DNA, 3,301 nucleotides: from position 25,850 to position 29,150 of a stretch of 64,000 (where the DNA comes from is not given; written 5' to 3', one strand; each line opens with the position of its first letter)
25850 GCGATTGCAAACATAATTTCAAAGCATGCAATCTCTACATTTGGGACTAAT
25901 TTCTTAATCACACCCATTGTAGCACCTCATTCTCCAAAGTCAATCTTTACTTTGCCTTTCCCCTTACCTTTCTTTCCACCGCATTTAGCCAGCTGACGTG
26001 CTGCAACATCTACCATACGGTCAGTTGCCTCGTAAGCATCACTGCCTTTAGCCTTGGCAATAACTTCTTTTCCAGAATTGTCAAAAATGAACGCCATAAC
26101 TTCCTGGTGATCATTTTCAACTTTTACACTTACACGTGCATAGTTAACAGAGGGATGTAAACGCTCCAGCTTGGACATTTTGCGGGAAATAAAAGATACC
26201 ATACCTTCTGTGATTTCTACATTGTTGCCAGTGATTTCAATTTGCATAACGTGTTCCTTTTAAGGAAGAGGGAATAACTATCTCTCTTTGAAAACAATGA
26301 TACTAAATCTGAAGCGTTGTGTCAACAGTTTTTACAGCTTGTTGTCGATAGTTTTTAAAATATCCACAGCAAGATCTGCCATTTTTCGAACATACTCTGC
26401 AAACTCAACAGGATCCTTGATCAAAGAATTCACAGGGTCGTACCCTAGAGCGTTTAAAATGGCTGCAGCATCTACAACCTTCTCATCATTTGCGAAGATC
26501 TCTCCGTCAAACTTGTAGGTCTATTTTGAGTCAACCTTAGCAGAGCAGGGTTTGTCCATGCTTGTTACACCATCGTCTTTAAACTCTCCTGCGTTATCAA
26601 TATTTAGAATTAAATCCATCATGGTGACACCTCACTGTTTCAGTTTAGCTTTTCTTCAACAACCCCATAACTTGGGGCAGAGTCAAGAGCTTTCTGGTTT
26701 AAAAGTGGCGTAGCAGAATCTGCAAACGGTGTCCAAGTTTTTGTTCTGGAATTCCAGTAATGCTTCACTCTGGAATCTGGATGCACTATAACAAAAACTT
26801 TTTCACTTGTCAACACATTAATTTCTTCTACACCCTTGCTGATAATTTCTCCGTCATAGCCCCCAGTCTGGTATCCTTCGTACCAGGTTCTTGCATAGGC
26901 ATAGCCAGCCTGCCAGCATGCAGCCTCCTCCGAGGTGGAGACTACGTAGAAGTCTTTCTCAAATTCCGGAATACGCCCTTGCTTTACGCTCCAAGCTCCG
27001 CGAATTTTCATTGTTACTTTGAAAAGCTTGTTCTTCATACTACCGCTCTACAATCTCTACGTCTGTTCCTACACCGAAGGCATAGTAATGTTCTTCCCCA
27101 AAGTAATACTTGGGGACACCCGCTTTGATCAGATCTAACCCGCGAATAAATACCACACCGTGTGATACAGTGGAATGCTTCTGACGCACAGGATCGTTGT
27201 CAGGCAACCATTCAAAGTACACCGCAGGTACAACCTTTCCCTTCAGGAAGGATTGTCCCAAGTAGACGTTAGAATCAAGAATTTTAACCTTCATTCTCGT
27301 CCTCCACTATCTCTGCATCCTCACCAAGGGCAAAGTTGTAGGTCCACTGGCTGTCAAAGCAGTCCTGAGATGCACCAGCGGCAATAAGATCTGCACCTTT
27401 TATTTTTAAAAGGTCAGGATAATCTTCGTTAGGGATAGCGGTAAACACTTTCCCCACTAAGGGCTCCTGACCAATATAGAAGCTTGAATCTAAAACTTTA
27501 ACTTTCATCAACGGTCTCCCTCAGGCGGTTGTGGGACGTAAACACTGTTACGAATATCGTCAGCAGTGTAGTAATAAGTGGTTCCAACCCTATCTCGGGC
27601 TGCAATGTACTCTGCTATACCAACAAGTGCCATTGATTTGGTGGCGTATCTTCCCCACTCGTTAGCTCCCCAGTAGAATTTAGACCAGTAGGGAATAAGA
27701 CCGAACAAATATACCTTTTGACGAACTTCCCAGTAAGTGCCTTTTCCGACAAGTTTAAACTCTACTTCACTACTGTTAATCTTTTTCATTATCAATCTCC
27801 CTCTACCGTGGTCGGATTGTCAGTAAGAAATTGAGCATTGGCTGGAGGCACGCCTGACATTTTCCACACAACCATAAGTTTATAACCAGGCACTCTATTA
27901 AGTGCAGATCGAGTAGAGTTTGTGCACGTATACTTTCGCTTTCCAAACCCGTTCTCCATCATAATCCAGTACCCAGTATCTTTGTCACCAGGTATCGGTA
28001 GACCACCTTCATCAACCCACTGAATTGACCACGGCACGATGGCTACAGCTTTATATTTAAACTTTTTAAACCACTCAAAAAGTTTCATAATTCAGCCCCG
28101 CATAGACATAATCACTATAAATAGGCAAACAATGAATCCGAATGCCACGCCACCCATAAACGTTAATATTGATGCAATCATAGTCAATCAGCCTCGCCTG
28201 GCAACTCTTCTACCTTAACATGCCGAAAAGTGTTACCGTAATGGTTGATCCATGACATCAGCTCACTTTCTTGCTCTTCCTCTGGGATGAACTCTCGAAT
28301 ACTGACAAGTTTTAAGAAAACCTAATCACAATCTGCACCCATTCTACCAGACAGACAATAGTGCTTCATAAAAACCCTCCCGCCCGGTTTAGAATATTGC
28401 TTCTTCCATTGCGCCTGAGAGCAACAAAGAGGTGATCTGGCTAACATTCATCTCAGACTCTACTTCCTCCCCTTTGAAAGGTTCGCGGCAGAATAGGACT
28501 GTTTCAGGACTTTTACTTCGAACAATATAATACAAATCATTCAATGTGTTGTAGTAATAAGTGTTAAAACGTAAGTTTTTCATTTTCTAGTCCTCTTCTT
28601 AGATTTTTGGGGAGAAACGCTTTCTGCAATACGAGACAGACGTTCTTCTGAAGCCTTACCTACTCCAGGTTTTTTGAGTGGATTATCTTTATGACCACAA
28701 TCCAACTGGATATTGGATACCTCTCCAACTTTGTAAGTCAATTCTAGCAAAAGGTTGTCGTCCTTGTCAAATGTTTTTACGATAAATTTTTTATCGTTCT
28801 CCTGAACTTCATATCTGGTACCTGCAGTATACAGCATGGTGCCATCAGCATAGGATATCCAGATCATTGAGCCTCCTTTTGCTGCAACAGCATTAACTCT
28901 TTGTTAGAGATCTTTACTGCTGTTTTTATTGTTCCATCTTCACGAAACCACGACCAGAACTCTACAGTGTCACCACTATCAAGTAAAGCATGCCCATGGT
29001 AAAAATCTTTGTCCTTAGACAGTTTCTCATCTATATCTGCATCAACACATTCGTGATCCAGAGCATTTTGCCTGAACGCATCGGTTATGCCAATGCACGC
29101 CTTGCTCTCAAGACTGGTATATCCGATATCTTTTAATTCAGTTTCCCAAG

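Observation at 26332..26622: Protein-like ORF interrupted by a single in-frame amber codon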

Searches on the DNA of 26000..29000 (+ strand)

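Call 73: search_dna_similar(query=window:26000-29000:+, collection=ecoli_genomes, mode=near, max_rows=10)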
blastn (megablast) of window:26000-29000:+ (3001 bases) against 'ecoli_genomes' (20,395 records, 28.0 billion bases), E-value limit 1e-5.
No match.

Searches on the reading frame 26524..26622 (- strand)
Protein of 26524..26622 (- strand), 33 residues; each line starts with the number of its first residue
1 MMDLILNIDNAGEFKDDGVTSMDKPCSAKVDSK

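Call 86: find_encoding_contigs(protein=window:26524-26622:-, flank=3000, max_places=10)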
Protein seq(33 aa) (33 aa): 2 contigs read that carry it; 2 places shown.
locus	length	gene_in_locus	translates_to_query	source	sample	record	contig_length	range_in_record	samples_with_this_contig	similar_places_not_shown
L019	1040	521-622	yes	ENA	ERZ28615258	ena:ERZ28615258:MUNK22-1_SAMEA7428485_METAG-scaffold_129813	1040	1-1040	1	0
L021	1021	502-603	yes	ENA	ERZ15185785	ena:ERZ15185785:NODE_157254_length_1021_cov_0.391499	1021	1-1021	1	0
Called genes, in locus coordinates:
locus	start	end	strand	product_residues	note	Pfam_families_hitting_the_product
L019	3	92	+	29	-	?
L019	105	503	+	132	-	-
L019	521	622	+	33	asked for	-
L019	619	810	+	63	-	-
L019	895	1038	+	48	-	?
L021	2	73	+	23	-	?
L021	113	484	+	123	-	-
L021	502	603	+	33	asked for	-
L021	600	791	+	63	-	-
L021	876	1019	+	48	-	?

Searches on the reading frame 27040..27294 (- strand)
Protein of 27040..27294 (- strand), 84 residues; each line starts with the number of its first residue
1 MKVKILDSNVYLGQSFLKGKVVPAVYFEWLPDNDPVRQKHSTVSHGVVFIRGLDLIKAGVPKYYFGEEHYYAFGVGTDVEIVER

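Call 61: search_protein_families(library=phrogs, proteins=[window:27040-27294:-], max_evalue=0.001)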
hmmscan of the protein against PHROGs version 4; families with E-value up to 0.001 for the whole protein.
window:27040-27294:- (84 aa): 1 family
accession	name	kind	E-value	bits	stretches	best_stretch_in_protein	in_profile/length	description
phrog_5009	-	unknown function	4.2e-27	95.1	1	1-84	1-70/74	-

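Call 62: search_protein_families(library=pfam, proteins=[window:27040-27294:-], max_evalue=0.01)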
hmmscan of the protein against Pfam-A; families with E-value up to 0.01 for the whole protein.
window:27040-27294:- (84 aa): 0 families

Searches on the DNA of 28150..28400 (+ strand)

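Call 37: search_dna_similar(query=window:28150-28400:+, collection=phages, mode=near, max_rows=12)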
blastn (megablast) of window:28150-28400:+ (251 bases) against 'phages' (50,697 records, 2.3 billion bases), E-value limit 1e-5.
Records with a match: 114; places in all: 114; records where one place covers at least 80% of the query: 114.
Best place of each record, by identity: >=99% 8; 95-99% 92; 90-95% 10; 80-90% 4.
By first word of the organism name: Escherichia 92; Campylobacter 18; Phage 2; Shigella 1; Vequintavirinae 1.
By host as written in the record: Escherichia coli 33; Campylobacter jejuni 16; Escherichia coli K-12 MG1655 12; - 11; Escherichia coli K-12 10; Escherichia coli O157:H7 6; Escherichia coli O177 3; Escherichia coli O157 2; and 17 more.
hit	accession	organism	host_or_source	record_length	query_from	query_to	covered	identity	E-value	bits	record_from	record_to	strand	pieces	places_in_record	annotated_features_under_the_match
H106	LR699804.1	Escherichia phage rV5_ev146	-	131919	1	251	100%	99.6%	3e-127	459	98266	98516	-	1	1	Phage protein (x2)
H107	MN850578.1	Escherichia phage nomo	Escherichia coli K-12 MG1655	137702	1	251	100%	99.6%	3e-127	459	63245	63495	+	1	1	hypothetical protein (x2)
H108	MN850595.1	Escherichia phage naswa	Escherichia coli K-12 MG1655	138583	1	251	100%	99.6%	3e-127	459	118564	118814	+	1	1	hypothetical protein (x2)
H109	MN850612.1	Escherichia phage magaca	Escherichia coli K-12 MG1655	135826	1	251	100%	99.6%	3e-127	459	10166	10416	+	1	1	hypothetical protein (x2)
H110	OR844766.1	Escherichia phage ECO111 5-P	Escherichia coli O111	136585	1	251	100%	99.6%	3e-127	459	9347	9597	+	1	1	record has no annotation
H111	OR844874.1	Escherichia phage ECO121 2-1-1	Escherichia coli O121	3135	1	251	100%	99.6%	3e-127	459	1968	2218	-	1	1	record has no annotation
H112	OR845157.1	Escherichia phage EC22.5-2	Escherichia coli ATCC 25922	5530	1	251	100%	99.6%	3e-127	459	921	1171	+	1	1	record has no annotation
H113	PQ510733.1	Escherichia phage A6-1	Escherichia coli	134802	1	251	100%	99.2%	1e-125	453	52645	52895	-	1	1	hypothetical protein (x2)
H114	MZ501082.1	Escherichia phage JeffSchatz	Escherichia coli K-12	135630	1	251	100%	98.0%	5e-120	435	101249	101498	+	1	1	hypothetical protein (x3)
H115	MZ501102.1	Escherichia phage RudolfGeigy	Escherichia coli K-12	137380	1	251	100%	97.6%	3e-118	429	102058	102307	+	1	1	hypothetical protein (x3)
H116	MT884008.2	Escherichia phage vb_EcoM_bov10K2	Escherichia coli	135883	1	251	100%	97.2%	3e-117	425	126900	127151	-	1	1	hypothetical protein (x2)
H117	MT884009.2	Escherichia phage vb_EcoM_bov11CS3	Escherichia coli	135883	1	251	100%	97.2%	3e-117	425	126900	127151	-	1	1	hypothetical protein (x2)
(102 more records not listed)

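Call 38: search_dna_similar(query=window:28297-28351:+, collection=phages, mode=near, max_rows=10, max_evalue=10)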
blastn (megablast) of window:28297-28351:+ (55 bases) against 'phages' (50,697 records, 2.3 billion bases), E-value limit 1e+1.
Records with a match: 95; places in all: 95; records where one place covers at least 80% of the query: 95.
Best place of each record, by identity: 95-99% 95.
By first word of the organism name: Escherichia 74; Campylobacter 18; Phage 2; Shigella 1.
By host as written in the record: Escherichia coli 25; Campylobacter jejuni 16; Escherichia coli K-12 MG1655 12; - 10; Escherichia coli K-12 10; Escherichia coli O157:H7 4; Escherichia coli O177 3; Escherichia coli O157 2; and 10 more.
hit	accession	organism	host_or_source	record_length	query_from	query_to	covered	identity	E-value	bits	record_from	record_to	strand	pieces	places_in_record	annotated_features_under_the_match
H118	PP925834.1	Escherichia phage MiataMamis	Escherichia coli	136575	1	55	100%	98.2%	4e-19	97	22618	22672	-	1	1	hypothetical protein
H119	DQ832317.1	Escherichia phage V5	Escherichia coli O157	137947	1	55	100%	98.2%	4e-19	97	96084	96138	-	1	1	hypothetical protein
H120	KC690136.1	Escherichia phage JES2013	Escherichia coli O157:H7 E318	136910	1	55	100%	98.2%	4e-19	97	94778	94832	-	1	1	hypothetical protein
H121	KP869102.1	Escherichia coli O157 typing phage 4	Escherichia coli O157:H7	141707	1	55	100%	98.2%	4e-19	97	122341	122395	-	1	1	hypothetical protein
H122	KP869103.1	Escherichia coli O157 typing phage 5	Escherichia coli O157:H7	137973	1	55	100%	98.2%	4e-19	97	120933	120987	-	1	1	hypothetical protein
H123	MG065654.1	Campylobacter phage C15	Campylobacter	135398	1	55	100%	98.2%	4e-19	97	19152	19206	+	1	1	record has no annotation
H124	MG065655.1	Campylobacter phage C2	Campylobacter jejuni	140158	1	55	100%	98.2%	4e-19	97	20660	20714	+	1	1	record has no annotation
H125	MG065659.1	Campylobacter phage C5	Campylobacter jejuni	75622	1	55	100%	98.2%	4e-19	97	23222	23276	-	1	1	record has no annotation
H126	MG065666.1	Campylobacter phage A12a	Campylobacter jejuni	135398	1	55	100%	98.2%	4e-19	97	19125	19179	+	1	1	record has no annotation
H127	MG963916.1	Escherichia phage PDX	Escherichia coli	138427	1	55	100%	98.2%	4e-19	97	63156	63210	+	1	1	none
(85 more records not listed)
